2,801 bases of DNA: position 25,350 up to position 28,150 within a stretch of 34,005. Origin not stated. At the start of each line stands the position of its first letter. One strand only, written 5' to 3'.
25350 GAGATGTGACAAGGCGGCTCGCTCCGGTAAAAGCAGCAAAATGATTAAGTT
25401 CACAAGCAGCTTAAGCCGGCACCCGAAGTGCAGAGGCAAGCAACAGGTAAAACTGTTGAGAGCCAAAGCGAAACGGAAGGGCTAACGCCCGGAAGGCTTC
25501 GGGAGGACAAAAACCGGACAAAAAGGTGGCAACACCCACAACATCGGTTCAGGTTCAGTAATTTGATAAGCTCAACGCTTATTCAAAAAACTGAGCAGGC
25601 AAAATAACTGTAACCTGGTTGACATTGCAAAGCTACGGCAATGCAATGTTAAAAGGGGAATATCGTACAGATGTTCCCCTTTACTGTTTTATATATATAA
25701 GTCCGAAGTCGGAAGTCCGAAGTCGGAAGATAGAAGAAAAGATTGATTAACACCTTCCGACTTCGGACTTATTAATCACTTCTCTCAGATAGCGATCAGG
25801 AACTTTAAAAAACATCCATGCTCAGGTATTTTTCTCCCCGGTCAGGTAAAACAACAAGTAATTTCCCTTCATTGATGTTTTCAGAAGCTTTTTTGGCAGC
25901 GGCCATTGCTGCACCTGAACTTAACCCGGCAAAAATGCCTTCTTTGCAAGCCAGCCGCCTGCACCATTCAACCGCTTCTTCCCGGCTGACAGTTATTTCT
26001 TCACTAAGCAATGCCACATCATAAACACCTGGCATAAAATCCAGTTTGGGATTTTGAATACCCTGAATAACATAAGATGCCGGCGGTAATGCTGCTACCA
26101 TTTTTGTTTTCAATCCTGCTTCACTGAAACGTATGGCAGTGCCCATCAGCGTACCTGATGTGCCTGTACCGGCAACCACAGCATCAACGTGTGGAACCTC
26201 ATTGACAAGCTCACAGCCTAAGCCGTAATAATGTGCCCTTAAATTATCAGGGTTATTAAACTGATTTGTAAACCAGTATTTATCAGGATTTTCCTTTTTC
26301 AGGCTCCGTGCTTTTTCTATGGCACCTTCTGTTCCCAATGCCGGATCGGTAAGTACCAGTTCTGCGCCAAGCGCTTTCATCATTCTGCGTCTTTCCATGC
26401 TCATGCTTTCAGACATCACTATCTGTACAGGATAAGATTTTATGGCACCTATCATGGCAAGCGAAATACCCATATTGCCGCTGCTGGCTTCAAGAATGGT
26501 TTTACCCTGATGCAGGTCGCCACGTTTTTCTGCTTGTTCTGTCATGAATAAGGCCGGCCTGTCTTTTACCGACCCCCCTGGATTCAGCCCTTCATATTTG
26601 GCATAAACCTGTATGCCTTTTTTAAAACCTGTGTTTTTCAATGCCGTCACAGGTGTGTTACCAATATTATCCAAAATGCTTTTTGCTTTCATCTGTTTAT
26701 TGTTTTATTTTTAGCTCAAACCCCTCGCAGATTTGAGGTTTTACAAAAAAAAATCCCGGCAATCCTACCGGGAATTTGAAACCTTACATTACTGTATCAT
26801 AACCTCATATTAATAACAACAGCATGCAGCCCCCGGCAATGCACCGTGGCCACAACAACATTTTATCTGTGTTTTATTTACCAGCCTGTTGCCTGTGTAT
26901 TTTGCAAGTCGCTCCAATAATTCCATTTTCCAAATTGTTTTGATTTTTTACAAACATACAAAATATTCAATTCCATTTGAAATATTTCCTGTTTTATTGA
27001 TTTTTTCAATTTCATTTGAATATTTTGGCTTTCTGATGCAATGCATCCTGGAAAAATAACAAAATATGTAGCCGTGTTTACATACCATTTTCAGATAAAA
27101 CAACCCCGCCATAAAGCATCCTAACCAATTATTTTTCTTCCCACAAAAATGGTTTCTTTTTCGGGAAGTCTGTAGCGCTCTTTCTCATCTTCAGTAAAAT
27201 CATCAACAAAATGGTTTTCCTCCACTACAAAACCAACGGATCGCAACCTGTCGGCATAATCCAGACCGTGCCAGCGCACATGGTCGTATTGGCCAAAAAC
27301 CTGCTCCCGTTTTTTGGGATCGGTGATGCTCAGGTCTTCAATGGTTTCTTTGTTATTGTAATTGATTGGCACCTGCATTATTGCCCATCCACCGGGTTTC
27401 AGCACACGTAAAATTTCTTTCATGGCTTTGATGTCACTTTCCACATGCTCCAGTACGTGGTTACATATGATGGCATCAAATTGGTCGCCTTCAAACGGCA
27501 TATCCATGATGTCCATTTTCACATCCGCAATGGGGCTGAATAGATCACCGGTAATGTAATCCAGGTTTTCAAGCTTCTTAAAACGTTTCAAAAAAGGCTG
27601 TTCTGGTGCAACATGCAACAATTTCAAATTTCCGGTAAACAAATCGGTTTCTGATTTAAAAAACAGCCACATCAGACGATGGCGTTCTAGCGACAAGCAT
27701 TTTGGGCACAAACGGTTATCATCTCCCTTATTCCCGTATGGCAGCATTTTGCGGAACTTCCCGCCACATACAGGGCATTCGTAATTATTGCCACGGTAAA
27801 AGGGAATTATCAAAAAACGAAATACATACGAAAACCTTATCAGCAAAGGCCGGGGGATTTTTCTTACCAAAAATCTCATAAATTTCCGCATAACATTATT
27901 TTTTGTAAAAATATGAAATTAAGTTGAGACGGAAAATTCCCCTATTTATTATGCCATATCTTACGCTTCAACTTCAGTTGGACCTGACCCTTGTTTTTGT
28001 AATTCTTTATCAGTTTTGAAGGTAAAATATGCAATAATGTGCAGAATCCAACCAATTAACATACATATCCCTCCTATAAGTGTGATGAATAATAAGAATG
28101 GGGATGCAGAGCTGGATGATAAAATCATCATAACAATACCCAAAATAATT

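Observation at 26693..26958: Poly-cysteine leader ORF with competing terminator/antiterminator upstream of cysteine synthase: candidate Cys-sensing attenuator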

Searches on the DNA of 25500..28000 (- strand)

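Call 3: search_rna_families(source=window, start=25500, end=28000, threshold=evalue, max_evalue=10, show_alignments=2)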
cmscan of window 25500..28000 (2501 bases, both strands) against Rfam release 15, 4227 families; matches with E-value up to 10: 9.
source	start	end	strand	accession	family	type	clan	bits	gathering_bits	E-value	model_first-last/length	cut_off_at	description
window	27851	27943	+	RF04251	MIR5070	Gene; miRNA;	CL00139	23.7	100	0.2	1-116/116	no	MIR5070 microRNA precursor family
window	27076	27101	+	RF01352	CRISPR-DR43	Gene; CRISPR;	CL00014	22.8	35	1.4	1-29/29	no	CRISPR RNA direct repeat element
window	27003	27038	+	RF01334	CRISPR-DR21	Gene; CRISPR;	-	22.2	48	1.1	1-37/37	no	CRISPR RNA direct repeat element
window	26384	26460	-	RF00049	SNORD36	Gene; snRNA; snoRNA; CD-box;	CL00051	20.2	30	6.6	1-77/77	no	Small nucleolar RNA SNORD36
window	26296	26387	-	RF01424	snoR118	Gene; snRNA; snoRNA; CD-box;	CL00071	18.3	44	2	1-92/92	no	small nucleolar RNA snoR118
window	26742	26817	-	RF00122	GadY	Gene; sRNA;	-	15.8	45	8.1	1-114/114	no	GadY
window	26058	26129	+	RF01185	snR75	Gene; snRNA; snoRNA; CD-box;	CL00045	14.3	40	8.1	1-88/88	no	Small nucleolar RNA snR75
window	27831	27932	+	RF02081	STnc550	Gene; sRNA;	-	12.7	48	5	198-304/388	no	Enterobacterial sRNA STnc550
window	25581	25645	+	RF02202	UCA1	Gene; lncRNA;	-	12.4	80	9.2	1-75/75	no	Urothelial cancer associated 1 conserved region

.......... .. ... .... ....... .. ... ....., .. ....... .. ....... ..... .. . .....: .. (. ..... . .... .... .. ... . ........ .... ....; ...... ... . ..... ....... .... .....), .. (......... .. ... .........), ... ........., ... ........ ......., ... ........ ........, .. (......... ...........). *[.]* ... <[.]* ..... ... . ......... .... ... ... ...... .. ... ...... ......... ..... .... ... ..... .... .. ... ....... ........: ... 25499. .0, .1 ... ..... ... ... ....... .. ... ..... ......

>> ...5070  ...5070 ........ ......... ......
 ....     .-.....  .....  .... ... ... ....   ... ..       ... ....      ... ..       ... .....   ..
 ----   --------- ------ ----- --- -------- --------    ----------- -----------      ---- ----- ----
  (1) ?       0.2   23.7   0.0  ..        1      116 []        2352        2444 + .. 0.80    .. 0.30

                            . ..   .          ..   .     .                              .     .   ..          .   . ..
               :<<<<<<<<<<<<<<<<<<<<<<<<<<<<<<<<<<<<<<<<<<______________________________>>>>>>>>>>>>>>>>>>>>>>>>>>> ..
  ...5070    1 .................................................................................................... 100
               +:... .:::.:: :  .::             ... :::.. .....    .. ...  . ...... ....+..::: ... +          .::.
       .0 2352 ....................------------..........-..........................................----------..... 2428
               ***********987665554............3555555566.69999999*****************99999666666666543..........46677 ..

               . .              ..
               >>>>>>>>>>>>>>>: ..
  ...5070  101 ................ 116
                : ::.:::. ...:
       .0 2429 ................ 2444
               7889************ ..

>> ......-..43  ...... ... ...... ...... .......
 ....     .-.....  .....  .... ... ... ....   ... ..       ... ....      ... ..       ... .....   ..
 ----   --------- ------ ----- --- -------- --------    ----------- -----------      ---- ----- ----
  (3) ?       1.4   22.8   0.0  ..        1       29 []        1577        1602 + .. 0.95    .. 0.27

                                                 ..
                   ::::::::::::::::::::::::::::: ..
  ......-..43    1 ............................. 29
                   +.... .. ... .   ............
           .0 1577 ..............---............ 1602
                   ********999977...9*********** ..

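Call 57: search_rna_families(sources=[L001, L002, L021, L022, L023, L024, L025, L028, L030, L031, L032, L037], threshold=evalue, max_evalue=0.1)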
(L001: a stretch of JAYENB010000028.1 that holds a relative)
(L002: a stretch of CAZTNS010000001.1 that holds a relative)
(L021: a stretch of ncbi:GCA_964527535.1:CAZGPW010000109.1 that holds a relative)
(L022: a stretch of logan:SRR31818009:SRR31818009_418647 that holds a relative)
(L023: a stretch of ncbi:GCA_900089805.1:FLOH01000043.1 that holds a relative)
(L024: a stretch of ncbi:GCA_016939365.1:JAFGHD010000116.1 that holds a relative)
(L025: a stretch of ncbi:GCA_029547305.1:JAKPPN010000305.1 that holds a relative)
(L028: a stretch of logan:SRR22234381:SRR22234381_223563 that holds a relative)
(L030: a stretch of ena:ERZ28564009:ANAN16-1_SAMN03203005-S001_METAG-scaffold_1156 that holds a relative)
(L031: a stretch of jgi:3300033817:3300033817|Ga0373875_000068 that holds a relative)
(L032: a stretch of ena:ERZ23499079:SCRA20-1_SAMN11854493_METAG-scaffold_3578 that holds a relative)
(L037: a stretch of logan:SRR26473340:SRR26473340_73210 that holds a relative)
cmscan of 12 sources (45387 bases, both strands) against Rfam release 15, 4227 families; matches with E-value up to 0.1: 1.
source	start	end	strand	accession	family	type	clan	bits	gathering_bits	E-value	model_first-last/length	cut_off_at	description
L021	2831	2937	+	RF00513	Trp_leader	Cis-reg; leader;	-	36.1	41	0.00079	1-100/100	no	Tryptophan operon leader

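Call 58: search_rna_families(source=L021, start=2780, end=3000, threshold=evalue, max_evalue=1, show_alignments=1)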
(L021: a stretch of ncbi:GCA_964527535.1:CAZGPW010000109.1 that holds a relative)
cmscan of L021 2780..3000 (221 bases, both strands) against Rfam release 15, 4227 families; matches with E-value up to 1: 9.
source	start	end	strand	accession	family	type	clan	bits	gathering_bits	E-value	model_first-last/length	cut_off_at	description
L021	2831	2937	+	RF00513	Trp_leader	Cis-reg; leader;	-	36.1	41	3.8e-06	1-100/100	no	Tryptophan operon leader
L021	2903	2980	+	RF02900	AaHKsRNA82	Gene; sRNA;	-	27.3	51.4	0.018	1-81/81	no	Aggregatibacter sRNA 82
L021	2823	2945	+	RF00121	MicC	Gene; sRNA;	-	20.1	90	0.7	1-123/123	no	MicC RNA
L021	2846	2938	+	RF00378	Qrr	Gene; sRNA;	-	19.3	50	0.21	1-108/108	no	Qrr RNA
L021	2849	2937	+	RF02837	anti-hemB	Gene; sRNA;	-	19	49.5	0.022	1-81/81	no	Burkholderia RNA 7 (anti-hemB)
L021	2797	2938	+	RF00444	PrrF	Gene; sRNA;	-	18.7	90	0.43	1-150/150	no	PrrF RNA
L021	2849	2934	+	RF02701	PsrR1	Gene; sRNA;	-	17.8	42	0.37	1-79/79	no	Photosynthesis regulatory RNA1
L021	2827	2941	+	RF00558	L20_leader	Cis-reg; leader;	-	16.3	58.7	0.67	1-127/127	no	Ribosomal protein L20 leader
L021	2795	2836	+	RF02143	HYMAI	Gene; lncRNA;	-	13.8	80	0.85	200-241/241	no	Hydatidiform mole associated and imprinted conserved region 1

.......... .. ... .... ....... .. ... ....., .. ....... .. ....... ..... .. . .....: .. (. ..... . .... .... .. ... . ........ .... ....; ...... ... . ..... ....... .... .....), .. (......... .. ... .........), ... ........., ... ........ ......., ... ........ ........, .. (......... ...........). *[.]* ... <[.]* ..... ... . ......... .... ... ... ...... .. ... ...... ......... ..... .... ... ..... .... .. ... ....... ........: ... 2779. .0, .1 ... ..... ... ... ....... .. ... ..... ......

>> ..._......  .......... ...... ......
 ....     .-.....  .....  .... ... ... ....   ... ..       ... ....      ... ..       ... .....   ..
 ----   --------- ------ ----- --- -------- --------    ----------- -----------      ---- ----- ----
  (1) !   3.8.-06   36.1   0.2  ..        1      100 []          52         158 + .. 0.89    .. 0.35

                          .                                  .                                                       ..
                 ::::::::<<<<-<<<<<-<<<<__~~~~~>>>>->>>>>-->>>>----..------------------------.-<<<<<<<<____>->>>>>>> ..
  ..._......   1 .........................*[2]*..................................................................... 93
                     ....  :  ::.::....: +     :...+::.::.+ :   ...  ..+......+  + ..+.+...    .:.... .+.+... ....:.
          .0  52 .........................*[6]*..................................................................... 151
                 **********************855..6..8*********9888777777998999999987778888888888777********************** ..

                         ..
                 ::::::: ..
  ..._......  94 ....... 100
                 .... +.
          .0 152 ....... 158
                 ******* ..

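Call 67: search_with_rna_model(model_id=R1, sources=[L003, L004, L005, L006, L007, L008, L009, L010, L011, L012, L013, L014, L015, L016, L001, L002, L017, L020, L021, L022, L023, L024, L025, L028, L030, L031, L032, L037], max_evalue=1)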
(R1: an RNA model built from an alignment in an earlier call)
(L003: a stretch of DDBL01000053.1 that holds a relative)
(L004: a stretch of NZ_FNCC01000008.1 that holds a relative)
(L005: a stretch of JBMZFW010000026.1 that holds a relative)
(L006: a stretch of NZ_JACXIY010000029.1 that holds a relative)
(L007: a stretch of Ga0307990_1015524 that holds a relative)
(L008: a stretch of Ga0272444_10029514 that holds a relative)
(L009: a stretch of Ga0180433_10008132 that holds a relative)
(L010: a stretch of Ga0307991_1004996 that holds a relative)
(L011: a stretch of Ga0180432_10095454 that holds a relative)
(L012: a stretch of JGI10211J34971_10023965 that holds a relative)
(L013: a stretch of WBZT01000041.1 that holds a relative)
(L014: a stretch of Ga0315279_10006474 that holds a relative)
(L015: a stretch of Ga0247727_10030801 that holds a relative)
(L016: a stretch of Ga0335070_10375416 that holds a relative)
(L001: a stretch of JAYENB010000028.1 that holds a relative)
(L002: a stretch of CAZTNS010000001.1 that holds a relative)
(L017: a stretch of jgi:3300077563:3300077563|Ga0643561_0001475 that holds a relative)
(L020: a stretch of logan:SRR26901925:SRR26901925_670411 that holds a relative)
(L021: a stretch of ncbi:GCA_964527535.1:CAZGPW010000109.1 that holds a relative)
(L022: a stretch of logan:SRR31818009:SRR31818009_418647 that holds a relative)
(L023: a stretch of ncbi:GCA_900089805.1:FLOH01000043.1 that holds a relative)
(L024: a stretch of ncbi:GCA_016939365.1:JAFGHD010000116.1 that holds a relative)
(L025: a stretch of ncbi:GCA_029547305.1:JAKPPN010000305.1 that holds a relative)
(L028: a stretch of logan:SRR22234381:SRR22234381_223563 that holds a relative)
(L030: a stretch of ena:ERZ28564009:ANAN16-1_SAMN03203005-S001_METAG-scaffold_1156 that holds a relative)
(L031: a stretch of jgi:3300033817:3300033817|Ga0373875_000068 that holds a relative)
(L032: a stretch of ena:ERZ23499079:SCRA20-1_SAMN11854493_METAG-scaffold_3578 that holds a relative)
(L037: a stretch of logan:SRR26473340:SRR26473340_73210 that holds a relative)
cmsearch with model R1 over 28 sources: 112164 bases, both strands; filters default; matches with E-value up to 1: 33.
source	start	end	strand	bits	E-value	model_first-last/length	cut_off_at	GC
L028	215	329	+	104.3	2e-18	1-117/117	no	0.38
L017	2864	2981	+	97.2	5.2e-17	1-117/117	no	0.33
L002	2868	2985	+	96.1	8.5e-17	1-117/117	no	0.33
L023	1363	1480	+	94.9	1.4e-16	1-117/117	no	0.41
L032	1365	1480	+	93.3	3e-16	1-117/117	no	0.41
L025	308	430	+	91.1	8.4e-16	1-117/117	no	0.33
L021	2831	2942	+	88.2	3.1e-15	1-117/117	no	0.35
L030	1359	1479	+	86.7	6.2e-15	1-117/117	no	0.34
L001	2874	2984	+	84.4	1.7e-14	1-117/117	no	0.39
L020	2546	2656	+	84.4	1.7e-14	1-117/117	no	0.39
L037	1373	1485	+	82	5.3e-14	1-117/117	no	0.35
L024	1379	1494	+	81.5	6.7e-14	1-117/117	no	0.47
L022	66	176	+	80.8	9.1e-14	1-117/117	no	0.34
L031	1350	1480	+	78.3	2.9e-13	1-117/117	no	0.34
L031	1437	1556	-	37.2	4.2e-05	1-117/117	no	0.36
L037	1442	1551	-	30.4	0.00094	1-117/117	no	0.38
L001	2940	3047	-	29.9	0.0012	1-117/117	no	0.33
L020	2612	2719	-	29.9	0.0012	1-117/117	no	0.33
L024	1461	1520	-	29.2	0.0016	50-108/117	no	0.38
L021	2898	3006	-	24.2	0.016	1-117/117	no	0.33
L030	1437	1533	-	23.7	0.02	1-117/117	no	0.3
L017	2937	3061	-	22.5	0.034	1-117/117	no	0.3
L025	383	491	-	22.5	0.035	1-117/117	no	0.24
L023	2328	2446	+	21.9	0.046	1-117/117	no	0.29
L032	1439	1537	-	18.3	0.24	1-117/117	no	0.36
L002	4585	4704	+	17.7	0.31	1-117/117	no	0.29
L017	4656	4775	-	17.3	0.37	1-117/117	no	0.34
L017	4581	4700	+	17.3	0.37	1-117/117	no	0.28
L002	4660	4779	-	16.9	0.46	1-117/117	no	0.33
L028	297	351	-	16.8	0.46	51-108/117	no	0.29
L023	1447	1515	-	16.8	0.47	44-108/117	no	0.29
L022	132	266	-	16.7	0.51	1-117/117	no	0.33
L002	2941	3064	-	15.5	0.86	1-117/117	no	0.31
